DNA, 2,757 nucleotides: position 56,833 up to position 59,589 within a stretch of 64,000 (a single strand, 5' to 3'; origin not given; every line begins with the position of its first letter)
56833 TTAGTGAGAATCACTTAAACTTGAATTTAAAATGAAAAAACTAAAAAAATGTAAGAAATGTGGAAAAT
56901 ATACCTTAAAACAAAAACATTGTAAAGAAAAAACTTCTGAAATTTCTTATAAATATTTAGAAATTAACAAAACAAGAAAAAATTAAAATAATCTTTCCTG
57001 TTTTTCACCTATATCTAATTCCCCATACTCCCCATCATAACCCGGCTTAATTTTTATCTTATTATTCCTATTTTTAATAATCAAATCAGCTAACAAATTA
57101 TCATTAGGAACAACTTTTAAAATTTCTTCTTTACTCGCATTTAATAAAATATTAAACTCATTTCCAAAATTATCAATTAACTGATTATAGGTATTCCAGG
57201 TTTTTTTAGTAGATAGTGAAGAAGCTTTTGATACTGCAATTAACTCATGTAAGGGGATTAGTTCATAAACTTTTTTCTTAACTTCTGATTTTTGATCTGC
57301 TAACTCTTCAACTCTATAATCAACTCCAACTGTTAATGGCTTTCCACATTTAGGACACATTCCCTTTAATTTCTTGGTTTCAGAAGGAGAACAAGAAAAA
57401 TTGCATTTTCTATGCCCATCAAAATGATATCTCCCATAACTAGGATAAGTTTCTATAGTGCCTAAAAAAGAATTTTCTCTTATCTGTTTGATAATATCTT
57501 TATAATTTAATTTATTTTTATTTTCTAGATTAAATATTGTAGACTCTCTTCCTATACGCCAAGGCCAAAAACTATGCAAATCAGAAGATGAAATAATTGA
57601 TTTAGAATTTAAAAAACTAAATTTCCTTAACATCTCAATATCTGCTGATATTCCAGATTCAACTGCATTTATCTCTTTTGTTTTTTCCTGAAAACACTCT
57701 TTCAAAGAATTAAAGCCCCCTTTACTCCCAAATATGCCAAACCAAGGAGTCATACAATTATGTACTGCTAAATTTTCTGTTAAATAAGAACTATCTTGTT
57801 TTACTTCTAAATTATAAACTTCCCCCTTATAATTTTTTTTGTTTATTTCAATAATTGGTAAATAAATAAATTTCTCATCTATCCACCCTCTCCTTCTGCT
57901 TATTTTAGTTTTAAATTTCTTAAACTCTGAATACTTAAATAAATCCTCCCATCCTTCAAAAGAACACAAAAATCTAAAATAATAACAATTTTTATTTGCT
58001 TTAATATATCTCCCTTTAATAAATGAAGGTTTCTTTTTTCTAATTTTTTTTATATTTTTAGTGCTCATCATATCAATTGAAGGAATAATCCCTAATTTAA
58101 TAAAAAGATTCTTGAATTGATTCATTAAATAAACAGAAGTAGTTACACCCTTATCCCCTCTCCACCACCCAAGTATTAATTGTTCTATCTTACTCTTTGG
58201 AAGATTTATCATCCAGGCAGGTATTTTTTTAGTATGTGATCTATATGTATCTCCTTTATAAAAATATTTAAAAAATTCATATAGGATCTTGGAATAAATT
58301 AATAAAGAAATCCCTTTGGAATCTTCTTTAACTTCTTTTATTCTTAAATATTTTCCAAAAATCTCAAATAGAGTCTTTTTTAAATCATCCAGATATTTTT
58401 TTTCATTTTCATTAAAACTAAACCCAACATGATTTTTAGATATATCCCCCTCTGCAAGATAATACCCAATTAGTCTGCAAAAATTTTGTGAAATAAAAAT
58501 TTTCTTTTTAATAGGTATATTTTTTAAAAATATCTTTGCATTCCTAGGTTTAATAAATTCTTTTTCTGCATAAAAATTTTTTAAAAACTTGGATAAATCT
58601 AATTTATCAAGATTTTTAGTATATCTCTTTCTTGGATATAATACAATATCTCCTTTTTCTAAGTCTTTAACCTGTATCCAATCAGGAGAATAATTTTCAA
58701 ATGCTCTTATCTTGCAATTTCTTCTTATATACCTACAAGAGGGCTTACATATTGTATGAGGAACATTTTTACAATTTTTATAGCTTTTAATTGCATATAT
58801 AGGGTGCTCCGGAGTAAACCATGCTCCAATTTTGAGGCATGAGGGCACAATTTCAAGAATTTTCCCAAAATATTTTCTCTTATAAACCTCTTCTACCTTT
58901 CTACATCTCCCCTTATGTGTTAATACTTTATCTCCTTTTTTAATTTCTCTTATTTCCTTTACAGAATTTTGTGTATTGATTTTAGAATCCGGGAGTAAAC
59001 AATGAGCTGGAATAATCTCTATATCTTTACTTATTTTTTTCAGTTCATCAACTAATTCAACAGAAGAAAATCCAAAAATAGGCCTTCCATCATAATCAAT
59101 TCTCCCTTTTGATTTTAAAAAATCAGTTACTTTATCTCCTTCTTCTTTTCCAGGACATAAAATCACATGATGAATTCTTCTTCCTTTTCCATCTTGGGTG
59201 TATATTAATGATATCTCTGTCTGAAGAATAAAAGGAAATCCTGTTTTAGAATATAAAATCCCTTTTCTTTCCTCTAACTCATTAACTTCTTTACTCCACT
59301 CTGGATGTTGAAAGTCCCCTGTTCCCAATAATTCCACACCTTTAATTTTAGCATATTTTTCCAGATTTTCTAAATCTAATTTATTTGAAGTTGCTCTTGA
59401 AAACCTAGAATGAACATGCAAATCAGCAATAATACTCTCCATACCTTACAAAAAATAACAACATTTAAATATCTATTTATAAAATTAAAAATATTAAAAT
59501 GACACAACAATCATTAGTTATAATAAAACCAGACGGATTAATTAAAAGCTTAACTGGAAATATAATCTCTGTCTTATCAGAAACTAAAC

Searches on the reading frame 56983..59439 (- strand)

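Call 31: search_protein_families(library=pfam, proteins=[window:56983-59439:-], max_evalue=0.0001)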
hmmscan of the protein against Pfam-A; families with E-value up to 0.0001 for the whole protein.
window:56983-59439:- (818 aa): 1 family
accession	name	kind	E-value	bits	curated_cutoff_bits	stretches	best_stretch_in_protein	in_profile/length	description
PF14890.11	Intein_splicing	-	1.9e-08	34.7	35.8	1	138-561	59-155/155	Intein splicing domain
